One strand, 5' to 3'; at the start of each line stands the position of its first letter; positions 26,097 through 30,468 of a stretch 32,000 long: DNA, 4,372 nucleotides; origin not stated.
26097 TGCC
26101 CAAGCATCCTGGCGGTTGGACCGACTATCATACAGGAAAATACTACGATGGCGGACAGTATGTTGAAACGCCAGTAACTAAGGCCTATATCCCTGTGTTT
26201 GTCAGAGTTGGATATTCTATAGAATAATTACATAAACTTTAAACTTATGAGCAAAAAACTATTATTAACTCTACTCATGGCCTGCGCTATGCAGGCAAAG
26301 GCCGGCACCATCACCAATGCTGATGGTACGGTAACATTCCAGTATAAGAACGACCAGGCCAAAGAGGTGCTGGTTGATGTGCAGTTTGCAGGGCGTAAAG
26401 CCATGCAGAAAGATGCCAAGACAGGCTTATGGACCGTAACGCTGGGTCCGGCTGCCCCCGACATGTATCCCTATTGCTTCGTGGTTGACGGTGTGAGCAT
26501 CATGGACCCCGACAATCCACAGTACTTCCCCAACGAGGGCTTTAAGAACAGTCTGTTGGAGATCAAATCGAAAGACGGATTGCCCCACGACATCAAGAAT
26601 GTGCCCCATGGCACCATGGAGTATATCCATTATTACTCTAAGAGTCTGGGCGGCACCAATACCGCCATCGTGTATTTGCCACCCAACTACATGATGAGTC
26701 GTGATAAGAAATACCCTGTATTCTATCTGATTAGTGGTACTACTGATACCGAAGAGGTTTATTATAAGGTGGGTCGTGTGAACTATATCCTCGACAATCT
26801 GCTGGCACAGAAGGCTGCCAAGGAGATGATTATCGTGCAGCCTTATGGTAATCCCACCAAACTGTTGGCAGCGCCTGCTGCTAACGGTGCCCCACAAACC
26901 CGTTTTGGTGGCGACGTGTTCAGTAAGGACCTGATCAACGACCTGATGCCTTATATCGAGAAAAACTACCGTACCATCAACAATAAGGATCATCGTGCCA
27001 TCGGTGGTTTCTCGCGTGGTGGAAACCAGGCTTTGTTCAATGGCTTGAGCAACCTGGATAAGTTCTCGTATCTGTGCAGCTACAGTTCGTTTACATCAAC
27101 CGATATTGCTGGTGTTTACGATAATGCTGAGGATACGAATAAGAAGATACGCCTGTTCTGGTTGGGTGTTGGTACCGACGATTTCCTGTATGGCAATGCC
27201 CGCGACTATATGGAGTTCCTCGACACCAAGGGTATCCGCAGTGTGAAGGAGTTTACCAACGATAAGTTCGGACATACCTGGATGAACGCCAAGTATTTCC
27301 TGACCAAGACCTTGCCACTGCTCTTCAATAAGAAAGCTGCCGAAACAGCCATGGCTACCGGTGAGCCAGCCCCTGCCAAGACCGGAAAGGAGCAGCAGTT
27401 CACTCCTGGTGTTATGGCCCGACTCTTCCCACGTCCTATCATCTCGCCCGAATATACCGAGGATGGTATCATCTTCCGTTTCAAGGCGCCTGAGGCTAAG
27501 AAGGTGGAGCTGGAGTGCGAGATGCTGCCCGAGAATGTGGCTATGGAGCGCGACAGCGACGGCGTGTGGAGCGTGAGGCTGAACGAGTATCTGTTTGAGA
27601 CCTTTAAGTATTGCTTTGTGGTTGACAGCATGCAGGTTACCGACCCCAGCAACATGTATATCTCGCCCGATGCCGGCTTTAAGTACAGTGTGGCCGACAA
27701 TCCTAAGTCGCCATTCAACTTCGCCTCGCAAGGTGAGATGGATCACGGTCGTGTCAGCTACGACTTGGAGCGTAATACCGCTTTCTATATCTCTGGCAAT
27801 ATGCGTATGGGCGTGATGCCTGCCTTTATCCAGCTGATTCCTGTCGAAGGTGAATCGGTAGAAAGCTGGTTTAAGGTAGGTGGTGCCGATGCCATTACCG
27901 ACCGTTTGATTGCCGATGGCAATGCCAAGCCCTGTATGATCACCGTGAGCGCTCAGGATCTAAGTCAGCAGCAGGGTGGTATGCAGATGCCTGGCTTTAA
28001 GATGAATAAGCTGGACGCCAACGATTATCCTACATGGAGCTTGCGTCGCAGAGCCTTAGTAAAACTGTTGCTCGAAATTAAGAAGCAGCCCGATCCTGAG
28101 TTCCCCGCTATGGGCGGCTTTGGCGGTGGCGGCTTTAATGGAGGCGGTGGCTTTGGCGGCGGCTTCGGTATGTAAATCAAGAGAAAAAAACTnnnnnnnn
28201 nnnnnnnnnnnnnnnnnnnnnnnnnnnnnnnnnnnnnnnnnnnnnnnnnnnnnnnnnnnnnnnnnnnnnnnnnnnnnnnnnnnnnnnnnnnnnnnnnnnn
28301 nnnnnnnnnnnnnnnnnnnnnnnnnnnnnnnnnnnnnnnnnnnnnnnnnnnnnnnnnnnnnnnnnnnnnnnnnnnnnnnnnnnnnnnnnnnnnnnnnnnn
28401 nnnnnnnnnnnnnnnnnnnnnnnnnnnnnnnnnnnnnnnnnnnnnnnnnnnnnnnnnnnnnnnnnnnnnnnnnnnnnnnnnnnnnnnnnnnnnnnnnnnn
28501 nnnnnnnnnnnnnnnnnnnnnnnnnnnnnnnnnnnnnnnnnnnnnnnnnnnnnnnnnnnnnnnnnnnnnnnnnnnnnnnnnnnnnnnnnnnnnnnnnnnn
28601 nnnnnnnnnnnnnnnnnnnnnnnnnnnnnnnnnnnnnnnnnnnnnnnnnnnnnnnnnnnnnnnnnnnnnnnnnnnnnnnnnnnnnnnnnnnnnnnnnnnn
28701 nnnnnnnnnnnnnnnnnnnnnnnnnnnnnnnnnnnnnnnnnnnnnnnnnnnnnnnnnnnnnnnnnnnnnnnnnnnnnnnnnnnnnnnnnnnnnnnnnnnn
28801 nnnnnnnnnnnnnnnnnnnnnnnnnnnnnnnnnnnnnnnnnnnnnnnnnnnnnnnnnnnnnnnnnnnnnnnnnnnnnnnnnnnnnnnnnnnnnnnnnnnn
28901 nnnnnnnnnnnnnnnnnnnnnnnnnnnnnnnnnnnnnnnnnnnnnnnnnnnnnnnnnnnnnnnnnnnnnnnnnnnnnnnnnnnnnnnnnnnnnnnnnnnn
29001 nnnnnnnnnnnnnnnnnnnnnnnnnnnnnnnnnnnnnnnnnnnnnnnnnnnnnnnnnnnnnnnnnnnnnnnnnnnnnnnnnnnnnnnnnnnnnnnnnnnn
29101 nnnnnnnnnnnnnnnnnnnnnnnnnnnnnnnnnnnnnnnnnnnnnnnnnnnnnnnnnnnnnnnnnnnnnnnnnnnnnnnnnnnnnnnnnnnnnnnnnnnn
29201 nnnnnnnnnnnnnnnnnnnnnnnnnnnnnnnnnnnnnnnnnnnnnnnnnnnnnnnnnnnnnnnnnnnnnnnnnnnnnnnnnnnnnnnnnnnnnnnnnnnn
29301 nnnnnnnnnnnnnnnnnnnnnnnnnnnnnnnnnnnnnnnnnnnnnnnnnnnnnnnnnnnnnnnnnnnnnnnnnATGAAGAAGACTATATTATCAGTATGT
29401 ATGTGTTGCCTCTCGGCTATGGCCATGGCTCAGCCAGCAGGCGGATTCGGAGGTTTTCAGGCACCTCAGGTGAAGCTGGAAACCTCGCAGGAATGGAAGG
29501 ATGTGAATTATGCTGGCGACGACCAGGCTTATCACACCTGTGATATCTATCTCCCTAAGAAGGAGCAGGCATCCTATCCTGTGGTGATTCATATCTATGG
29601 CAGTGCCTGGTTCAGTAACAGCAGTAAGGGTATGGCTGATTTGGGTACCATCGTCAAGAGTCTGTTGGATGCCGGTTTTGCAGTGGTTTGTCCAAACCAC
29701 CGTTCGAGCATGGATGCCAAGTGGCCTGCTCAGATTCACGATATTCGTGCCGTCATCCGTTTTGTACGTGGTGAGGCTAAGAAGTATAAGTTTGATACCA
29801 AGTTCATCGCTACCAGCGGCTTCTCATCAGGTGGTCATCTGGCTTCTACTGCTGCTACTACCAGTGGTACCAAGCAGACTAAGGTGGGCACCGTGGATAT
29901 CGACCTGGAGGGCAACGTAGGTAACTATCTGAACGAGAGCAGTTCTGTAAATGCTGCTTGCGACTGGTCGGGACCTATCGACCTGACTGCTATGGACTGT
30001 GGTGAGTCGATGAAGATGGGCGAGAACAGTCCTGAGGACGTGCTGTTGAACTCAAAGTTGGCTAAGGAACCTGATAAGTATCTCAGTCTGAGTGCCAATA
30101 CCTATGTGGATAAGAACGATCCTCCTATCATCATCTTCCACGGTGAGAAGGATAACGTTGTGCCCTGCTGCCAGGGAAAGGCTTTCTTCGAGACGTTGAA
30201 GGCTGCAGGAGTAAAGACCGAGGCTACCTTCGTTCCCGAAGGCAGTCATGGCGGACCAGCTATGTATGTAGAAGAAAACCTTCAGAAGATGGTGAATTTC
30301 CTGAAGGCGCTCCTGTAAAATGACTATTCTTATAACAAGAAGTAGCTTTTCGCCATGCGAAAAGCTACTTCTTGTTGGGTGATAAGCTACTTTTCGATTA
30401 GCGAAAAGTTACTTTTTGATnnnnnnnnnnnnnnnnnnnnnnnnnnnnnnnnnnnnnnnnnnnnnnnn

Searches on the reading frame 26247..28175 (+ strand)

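Call 16: search_protein_families(library=pfam, proteins=[window:26247-28175:+], max_evalue=0.001)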
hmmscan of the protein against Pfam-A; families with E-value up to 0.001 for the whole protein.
window:26247-28175:+ (642 aa): 3 families
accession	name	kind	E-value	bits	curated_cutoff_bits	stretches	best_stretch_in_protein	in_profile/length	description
PF00756.26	Esterase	-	5.6e-19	69.3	22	1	131-285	1-152/251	Putative esterase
PF16561.11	AMPK1_CBM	-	0.00059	20.4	26.8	0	29-109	3-82/85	Glycogen recognition site of AMP-activated protein kinase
PF02922.24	CBM_48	-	0.00068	20.3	22.4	0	403-468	6-75/83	Carbohydrate-binding module 48 (Isoamylase N-terminal domain)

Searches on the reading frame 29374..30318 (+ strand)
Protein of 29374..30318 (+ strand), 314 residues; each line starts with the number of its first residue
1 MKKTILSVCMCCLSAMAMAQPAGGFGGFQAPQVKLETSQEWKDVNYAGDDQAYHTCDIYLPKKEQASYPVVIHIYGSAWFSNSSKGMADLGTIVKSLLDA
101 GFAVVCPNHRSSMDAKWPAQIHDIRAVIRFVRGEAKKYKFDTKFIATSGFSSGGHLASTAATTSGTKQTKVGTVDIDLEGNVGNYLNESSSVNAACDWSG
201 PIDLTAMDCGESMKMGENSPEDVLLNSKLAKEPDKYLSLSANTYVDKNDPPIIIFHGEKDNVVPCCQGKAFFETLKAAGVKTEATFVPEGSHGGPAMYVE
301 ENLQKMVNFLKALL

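Call 16: search_protein_families(library=pfam, proteins=[window:29374-30318:+], max_evalue=0.001)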
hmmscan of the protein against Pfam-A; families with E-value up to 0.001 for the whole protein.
window:29374-30318:+ (314 aa): 8 families
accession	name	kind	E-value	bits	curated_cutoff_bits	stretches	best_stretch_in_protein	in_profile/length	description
PF20434.5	BD-FAE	-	1.9e-74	250.3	26.8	1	56-275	1-215/215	BD-FAE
PF00326.27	Peptidase_S9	-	2.2e-12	47.4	22.6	1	200-313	97-209/213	Prolyl oligopeptidase family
PF07859.19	Abhydrolase_3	-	2.7e-12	47.4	25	1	72-293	2-207/210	alpha/beta hydrolase fold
PF02129.25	Peptidase_S15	-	9.1e-08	32.5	23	1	56-170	7-121/262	X-Pro dipeptidyl-peptidase (S15 family)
PF01738.24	DLH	-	1.1e-06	28.8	21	0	244-293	138-187/217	Dienelactone hydrolase family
PF02230.22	Abhydrolase_2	-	2.5e-06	27.9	23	1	249-312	156-215/217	Phospholipase/Carboxylesterase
PF03583.20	LIP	-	1.6e-05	24.9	23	0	92-162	17-89/286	Secretory lipase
PF10142.15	PhoPQ_related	-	0.0007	18.8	20.3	0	37-78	33-74/367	PhoPQ-activated pathogenicity-related protein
